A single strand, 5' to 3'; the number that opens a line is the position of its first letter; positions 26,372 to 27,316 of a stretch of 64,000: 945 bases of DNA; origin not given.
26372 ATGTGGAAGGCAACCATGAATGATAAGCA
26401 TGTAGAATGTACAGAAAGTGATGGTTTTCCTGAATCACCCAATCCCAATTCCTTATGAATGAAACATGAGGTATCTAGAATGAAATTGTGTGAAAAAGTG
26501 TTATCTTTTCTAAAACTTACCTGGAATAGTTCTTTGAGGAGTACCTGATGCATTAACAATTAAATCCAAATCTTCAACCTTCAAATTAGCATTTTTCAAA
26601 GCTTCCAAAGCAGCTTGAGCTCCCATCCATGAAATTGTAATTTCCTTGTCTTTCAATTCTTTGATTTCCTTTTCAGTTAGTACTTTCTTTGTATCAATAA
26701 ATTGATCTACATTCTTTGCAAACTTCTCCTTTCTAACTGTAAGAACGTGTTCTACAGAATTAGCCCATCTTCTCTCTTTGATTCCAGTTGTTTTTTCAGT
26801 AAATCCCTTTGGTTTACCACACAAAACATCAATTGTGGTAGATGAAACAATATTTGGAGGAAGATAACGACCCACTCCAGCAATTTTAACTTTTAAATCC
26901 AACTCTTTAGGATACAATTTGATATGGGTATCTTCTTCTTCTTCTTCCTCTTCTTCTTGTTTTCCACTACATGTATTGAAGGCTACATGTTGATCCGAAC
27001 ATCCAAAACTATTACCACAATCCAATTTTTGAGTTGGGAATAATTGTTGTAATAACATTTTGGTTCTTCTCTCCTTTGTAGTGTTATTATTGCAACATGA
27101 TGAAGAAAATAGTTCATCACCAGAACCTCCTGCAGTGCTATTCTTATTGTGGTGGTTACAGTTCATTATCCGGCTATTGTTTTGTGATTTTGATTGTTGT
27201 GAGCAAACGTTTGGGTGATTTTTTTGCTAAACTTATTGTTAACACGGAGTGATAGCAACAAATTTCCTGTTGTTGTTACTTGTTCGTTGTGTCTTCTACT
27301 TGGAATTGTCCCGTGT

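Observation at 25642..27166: FabH-type KAS III with intact Cys-His-Asn triad plus a eukaryote-style Cys-rich/poly-Glu N-terminal extension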

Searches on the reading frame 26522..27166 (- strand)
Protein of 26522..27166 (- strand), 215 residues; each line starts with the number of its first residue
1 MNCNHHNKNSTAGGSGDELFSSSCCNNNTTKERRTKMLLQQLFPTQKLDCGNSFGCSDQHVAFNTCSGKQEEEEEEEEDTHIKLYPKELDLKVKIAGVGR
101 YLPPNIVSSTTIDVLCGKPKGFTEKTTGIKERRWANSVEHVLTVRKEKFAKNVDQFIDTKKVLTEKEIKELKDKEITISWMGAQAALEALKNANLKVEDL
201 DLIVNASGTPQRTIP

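Call 40: search_protein_representatives(protein=window:26522-27166:-)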
Query: 215 residues. Proteins with E-value up to 0.001 (for the whole library): 188; up to 1e-10: 22; up to 1e-30: 3. The best 150 are listed.
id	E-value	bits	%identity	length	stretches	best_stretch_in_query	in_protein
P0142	2.6e-140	480.9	100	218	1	1-215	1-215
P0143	5.9e-67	241.4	74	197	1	61-215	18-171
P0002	3.0e-54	199.9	56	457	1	24-215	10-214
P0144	1.9e-25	105.8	49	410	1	90-215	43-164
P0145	2.3e-23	99.0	55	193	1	5-133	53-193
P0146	3.8e-18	81.9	57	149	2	91-137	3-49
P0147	2.3e-16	76.1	54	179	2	88-136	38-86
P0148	3.0e-16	75.8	54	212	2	90-137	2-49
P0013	8.8e-16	74.2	38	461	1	90-215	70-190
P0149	3.5e-15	72.3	52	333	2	91-137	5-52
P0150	5.0e-15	71.8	52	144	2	90-137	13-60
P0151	1.5e-14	70.2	59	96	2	90-141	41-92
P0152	3.1e-14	69.2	52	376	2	177-215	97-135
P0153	3.4e-14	69.1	51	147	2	89-136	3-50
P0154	8.1e-14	67.8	45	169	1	87-215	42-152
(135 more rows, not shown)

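Call 42: list_cluster_members(proteins=[P0144, P0151, P0154, P0143, P0145, P0013, P0142])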
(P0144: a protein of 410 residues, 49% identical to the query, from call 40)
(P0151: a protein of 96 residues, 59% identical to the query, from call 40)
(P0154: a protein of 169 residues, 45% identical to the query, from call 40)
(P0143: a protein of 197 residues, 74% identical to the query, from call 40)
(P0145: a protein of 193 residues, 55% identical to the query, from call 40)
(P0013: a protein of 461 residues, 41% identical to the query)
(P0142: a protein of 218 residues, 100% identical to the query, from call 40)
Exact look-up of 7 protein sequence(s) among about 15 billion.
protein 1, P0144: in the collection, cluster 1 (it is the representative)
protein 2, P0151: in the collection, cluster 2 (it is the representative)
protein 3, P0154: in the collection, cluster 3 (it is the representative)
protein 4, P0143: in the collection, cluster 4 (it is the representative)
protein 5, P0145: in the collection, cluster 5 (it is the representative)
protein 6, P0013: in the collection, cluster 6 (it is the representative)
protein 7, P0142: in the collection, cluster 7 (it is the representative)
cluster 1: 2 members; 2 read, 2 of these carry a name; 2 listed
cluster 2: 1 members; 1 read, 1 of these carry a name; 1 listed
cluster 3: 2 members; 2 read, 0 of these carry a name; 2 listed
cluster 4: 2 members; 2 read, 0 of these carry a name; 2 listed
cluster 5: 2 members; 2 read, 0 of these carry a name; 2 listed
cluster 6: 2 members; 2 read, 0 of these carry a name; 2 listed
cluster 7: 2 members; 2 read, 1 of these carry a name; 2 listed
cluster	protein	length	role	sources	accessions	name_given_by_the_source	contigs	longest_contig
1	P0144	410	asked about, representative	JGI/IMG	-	3-oxoacyl-[acyl-carrier-protein] synthase-3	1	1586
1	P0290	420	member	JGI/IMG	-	3-oxoacyl-[acyl-carrier-protein] synthase-3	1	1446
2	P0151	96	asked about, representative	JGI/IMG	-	hypothetical protein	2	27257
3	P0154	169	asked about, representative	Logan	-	-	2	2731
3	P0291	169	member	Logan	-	-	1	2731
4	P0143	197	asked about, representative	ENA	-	-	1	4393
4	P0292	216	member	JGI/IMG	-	-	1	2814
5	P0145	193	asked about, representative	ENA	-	-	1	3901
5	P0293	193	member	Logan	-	-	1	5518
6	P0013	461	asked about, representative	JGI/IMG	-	-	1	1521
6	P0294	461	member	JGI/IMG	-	-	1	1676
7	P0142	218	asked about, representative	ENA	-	-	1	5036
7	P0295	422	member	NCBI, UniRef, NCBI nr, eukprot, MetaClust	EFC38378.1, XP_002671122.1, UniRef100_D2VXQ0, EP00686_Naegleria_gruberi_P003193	predicted protein [Naegleria gruberi] | Predicted protein n=1 Tax=Naegleria gruberi TaxID=5762 RepID=D2VXQ0_NAEGR | uncharacterized protein NAEGRDRAFT_73827 [Naegleria gruberi]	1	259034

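Call 59: find_encoding_contigs(protein=P0151, flank=6000, max_places=2)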
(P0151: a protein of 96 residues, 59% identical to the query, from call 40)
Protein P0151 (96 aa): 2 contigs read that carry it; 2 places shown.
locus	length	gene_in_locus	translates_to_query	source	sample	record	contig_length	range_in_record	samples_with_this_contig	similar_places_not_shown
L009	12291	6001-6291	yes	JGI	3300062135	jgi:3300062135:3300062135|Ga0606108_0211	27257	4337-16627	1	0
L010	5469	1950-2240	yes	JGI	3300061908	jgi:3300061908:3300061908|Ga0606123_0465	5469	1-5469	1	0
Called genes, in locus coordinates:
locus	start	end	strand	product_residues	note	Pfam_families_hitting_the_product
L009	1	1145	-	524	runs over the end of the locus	PF00933:Glyco_hydro_3, PF01915:Glyco_hydro_3_C, PF14310:Fn3-like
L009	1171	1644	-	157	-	PF00933:Glyco_hydro_3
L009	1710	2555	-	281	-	PF12895:ANAPC3 (faint), PF14559:TPR_19 (faint), PF07719:TPR_2 (faint), PF13432:TPR_16 (faint), PF13181:TPR_8 (faint), PF13424:TPR_12 (faint), PF13428:TPR_14 (faint), PF00515:TPR_1 (faint), +1 more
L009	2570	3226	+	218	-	-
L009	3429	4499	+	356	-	PF00561:Abhydrolase_1, PF12146:Hydrolase_4, PF12697:Abhydrolase_6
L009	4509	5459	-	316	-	-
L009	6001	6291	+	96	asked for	-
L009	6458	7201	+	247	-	PF08545:ACP_syn_III (weak)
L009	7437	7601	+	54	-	-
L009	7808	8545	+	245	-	-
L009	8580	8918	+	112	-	-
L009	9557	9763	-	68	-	-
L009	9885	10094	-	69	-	-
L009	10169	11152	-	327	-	PF04791:LMBR1 (weak)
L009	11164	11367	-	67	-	-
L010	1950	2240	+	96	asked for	-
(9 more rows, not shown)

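Call 83: search_protein_families(library=ncbifam, proteins=[P0144], max_evalue=1e-40)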
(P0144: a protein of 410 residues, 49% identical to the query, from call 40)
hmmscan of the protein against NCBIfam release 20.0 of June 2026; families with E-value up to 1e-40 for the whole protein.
P0144 (410 aa): 4 families
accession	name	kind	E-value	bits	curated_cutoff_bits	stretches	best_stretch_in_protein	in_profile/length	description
NF005541.0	PRK07204.1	equivalog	2e-80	270.7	402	1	126-410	51-329/329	beta-ketoacyl-ACP synthase III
NF006829.0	PRK09352.1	subfamily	2.4e-48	164.8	249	1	124-409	50-320/322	beta-ketoacyl-ACP synthase 3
TIGR00747.1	fabH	subfamily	1.4e-45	155.8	292.1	1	127-408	51-320/322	beta-ketoacyl-ACP synthase III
NF004623.0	PRK05963.1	equivalog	6.8e-41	140.6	437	0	129-408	56-326/328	beta-ketoacyl-ACP synthase III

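Call 87: find_homologous_proteins(query=P0144, max_evalue=1e-60)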
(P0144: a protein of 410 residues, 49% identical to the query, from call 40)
Query P0144 (410 aa): 95 proteins with E <= 1e-60 among 7343 candidates.
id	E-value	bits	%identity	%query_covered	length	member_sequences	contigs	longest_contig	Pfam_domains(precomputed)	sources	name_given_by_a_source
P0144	5.2e-274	926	100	100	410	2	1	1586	PF08545.17,PF08541.17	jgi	jgi:3-oxoacyl-[acyl-carrier-protein] synthase-3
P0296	9.0e-183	626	67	100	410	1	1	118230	PF08545.17,PF00108.30,PF08541.17,PF00195.26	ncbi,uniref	ncbi:beta-ketoacyl-ACP synthase III [Acrasis kona]|uniref:Beta-ketoacyl-ACP synthase III n=1 Tax=Acr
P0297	1.7e-121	424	81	56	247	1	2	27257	PF08545.17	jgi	jgi:3-oxoacyl-[acyl-carrier-protein] synthase-3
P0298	5.3e-111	390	49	98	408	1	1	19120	PF08545.17,PF08541.17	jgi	jgi:3-oxoacyl-[acyl-carrier-protein] synthase-3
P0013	1.2e-93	332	46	91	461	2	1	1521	PF08541.17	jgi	-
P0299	1.6e-91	325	47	89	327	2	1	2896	PF08545.17,PF08541.17,PF00195.26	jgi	jgi:3-oxoacyl-[acyl-carrier-protein] synthase-3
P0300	2.2e-90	322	47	89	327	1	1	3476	PF08545.17,PF08541.17,PF00195.26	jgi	jgi:3-oxoacyl-[acyl-carrier-protein] synthase-3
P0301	1.2e-88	316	46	89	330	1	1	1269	PF08545.17,PF08541.17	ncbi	-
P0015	1.0e-87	313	45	90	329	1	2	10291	PF08545.17,PF08541.17,PF00195.26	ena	-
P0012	1.2e-87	313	46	89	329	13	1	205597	PF08545.17,PF08541.17,PF00195.26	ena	-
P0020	1.5e-87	312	45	89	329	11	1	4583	PF08545.17,PF08541.17,PF00195.26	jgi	jgi:3-oxoacyl-[acyl-carrier-protein] synthase-3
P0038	3.6e-87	311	46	89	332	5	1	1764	PF08545.17,PF08541.17,PF00195.26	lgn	-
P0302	3.6e-87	311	47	89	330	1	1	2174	PF08545.17,PF08541.17,PF00195.26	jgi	jgi:3-oxoacyl-[acyl-carrier-protein] synthase III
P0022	3.7e-87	311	45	90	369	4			PF08545.17,PF08541.17,PF00195.26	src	-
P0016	7.3e-87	310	44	90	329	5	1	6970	PF08545.17,PF08541.17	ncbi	-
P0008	3.8e-78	281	44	89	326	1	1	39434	PF08545.17,PF08541.17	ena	-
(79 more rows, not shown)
